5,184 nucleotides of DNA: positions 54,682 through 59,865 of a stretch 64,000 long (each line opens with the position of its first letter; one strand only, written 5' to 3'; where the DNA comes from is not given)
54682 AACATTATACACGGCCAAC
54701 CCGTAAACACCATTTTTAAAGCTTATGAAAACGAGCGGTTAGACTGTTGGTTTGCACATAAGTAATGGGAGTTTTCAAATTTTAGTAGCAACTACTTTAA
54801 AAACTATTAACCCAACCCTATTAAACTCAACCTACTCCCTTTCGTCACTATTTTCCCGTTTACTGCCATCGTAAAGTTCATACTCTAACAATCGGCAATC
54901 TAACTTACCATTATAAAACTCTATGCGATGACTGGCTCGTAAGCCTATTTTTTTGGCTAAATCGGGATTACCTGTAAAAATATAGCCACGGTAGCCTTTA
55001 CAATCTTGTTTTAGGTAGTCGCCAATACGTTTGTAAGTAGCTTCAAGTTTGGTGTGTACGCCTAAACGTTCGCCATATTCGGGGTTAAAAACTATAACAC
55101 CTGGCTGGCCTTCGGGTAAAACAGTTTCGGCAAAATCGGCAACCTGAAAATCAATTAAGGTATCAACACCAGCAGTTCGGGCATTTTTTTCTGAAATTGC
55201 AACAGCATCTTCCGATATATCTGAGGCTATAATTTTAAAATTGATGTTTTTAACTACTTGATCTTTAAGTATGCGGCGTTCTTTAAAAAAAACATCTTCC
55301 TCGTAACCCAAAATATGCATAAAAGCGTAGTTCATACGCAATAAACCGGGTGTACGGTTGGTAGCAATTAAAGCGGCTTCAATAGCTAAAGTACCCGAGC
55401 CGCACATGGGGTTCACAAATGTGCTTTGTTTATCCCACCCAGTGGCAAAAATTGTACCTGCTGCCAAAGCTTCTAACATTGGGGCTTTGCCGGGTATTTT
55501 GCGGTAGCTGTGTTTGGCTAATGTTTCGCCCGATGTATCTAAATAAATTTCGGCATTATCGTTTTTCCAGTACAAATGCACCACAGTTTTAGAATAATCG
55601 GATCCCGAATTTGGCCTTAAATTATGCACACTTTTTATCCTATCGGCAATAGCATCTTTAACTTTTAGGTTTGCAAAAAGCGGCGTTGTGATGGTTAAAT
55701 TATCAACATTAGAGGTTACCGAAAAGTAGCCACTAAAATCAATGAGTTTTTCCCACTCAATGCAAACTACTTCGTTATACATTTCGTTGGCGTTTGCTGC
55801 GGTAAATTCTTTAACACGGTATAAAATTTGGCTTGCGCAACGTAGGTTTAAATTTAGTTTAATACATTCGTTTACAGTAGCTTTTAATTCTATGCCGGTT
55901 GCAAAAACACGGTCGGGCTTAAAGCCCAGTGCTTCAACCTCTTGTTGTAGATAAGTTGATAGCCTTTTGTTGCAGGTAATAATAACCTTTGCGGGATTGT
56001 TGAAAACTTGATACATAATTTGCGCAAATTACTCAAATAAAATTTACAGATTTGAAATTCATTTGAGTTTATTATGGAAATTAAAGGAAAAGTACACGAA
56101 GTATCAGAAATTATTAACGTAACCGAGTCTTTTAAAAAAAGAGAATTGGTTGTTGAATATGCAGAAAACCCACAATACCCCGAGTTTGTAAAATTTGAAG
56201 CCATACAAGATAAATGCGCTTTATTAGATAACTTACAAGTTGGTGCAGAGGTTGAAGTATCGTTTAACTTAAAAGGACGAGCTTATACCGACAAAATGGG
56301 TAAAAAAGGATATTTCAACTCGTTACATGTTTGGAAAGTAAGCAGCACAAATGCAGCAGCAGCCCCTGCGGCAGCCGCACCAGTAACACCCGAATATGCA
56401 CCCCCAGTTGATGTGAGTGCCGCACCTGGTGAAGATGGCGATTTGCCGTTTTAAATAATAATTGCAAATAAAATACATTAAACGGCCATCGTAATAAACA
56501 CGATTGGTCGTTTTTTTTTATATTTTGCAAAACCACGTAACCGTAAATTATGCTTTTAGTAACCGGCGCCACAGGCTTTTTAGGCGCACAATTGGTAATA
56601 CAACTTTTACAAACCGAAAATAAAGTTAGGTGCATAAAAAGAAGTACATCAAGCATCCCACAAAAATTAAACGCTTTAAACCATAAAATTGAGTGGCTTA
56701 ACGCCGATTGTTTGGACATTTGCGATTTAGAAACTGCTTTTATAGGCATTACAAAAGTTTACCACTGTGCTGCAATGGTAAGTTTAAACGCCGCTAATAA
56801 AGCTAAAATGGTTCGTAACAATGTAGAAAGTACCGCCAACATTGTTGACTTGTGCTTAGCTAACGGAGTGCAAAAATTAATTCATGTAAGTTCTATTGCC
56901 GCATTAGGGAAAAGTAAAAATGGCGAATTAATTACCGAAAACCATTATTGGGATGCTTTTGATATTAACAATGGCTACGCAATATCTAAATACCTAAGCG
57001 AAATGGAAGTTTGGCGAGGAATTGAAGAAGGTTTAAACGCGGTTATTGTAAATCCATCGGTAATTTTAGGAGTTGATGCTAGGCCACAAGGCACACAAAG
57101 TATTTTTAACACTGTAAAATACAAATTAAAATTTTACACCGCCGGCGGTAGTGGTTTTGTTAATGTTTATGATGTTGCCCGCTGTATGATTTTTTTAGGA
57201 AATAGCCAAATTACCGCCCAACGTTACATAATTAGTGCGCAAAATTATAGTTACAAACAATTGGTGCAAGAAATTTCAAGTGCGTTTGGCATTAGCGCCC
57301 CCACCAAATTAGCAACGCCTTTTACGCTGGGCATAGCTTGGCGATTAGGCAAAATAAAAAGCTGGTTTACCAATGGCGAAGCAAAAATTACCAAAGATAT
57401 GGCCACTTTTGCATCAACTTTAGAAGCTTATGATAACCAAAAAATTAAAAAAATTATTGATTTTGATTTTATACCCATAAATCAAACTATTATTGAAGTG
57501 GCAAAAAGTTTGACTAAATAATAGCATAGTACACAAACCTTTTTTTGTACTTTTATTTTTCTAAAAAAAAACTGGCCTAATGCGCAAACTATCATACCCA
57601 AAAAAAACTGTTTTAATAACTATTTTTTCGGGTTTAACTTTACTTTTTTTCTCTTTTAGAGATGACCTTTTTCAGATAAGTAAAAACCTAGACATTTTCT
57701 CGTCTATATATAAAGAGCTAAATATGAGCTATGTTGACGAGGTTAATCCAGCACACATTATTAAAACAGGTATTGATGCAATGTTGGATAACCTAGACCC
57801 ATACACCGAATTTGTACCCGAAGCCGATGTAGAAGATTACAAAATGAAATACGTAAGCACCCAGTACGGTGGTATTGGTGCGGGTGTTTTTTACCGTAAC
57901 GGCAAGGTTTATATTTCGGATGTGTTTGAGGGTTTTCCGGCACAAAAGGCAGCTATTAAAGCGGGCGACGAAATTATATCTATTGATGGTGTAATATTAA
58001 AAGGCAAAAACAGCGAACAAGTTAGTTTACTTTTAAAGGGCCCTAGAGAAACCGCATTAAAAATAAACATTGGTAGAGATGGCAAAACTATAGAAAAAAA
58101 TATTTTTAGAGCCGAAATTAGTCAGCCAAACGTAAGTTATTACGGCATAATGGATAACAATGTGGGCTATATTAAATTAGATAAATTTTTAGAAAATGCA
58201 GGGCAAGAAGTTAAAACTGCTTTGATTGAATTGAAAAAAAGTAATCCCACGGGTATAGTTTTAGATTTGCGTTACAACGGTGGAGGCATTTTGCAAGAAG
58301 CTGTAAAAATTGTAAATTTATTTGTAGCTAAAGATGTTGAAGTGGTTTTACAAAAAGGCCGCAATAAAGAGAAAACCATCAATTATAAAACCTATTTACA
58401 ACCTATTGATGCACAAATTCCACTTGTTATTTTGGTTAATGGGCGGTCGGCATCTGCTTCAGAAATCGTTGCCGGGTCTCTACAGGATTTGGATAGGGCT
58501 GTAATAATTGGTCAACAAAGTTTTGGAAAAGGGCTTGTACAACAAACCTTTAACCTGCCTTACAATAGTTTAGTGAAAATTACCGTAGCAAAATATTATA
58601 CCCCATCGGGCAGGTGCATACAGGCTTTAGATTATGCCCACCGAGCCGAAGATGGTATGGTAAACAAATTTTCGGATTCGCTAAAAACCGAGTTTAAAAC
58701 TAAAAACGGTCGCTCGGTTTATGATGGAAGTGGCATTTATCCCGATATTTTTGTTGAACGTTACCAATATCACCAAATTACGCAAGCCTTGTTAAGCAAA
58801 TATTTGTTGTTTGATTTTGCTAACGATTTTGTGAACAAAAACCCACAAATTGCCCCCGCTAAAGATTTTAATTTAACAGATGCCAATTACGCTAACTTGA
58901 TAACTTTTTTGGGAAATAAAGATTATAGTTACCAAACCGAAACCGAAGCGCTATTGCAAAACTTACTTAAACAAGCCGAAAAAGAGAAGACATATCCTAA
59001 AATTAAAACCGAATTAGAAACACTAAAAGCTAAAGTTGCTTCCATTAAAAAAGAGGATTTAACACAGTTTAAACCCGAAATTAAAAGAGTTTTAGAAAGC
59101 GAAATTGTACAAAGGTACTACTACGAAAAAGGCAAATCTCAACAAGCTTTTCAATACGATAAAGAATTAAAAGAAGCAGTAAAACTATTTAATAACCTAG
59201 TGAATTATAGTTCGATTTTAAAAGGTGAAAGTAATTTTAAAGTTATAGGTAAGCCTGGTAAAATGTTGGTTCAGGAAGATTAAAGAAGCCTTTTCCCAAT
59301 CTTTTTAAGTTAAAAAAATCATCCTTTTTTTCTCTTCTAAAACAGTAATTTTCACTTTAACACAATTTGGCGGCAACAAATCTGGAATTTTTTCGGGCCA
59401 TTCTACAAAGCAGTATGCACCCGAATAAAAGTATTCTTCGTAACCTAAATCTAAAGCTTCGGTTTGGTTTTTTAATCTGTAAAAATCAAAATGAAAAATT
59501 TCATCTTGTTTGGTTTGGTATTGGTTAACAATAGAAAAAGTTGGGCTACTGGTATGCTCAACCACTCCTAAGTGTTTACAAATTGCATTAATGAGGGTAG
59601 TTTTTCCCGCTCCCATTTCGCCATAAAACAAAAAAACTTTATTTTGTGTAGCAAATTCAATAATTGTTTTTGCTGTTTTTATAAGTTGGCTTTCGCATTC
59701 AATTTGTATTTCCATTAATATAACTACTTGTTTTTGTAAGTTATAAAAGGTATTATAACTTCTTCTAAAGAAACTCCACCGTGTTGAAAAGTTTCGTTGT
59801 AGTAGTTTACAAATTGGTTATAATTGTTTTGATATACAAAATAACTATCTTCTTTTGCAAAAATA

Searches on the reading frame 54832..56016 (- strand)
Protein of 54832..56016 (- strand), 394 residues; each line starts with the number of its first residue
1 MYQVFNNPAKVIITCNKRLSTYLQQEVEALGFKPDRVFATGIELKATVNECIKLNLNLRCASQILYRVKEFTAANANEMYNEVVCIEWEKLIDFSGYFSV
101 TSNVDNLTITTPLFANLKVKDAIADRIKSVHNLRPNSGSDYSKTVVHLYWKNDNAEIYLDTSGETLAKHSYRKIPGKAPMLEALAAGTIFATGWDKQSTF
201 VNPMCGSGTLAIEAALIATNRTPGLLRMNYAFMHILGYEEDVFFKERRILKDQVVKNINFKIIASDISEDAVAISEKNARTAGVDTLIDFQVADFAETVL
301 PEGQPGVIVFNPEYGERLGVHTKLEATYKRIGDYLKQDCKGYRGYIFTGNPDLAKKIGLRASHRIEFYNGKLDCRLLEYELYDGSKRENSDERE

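Call 16: search_protein_families(library=pfam, max_evalue=0.01, proteins=[window:54832-56016:-])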
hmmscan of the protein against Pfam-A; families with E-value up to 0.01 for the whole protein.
window:54832-56016:- (394 aa): 4 families
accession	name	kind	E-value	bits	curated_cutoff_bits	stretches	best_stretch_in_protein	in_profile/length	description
PF01170.24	UPF0020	-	2.8e-41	141.8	22.3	1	170-376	2-195/197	RMKL-like, methyltransferase domain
PF22020.1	RlmL_1st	-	5.1e-08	33.2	27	1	11-65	2-55/55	RlmL ferredoxin-like domain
PF02926.22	THUMP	-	7.7e-07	29.9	20.6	1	73-160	1-84/84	THUMP domain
PF13649.12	Methyltransf_25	-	0.0032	18.5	27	0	257-310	18-70/97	Methyltransferase domain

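Call 26: find_encoding_contigs(protein=window:54832-56016:-, flank=10000, max_places=10)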
Protein window:54832-56016:- (394 aa): no gene with exactly this product is on record in the collection.

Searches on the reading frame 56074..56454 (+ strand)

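Call 16: search_protein_families(library=pfam, max_evalue=0.01, proteins=[window:56074-56454:+])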
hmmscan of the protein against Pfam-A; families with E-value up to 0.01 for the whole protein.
window:56074-56454:+ (126 aa): 1 family
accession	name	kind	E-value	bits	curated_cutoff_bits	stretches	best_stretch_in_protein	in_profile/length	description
PF11325.14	DUF3127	-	2.8e-25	88.8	27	1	2-89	1-84/85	Domain of unknown function (DUF3127)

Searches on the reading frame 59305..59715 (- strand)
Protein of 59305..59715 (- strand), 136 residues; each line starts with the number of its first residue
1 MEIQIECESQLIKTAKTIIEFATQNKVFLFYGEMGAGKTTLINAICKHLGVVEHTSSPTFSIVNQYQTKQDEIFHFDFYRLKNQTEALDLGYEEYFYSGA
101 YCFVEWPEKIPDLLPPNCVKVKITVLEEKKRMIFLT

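Call 65: search_protein_families(library=pfam, max_evalue=0.00001, proteins=[window:59305-59715:-])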
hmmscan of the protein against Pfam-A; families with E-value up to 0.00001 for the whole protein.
window:59305-59715:- (136 aa): 2 families
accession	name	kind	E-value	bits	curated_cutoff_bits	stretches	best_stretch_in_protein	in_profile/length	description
PF02367.23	TsaE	-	7.6e-39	133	26.6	1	8-132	4-127/128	Threonylcarbamoyl adenosine biosynthesis protein TsaE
PF13476.12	AAA_23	-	3.7e-07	31.4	27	1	17-61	13-55/201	AAA domain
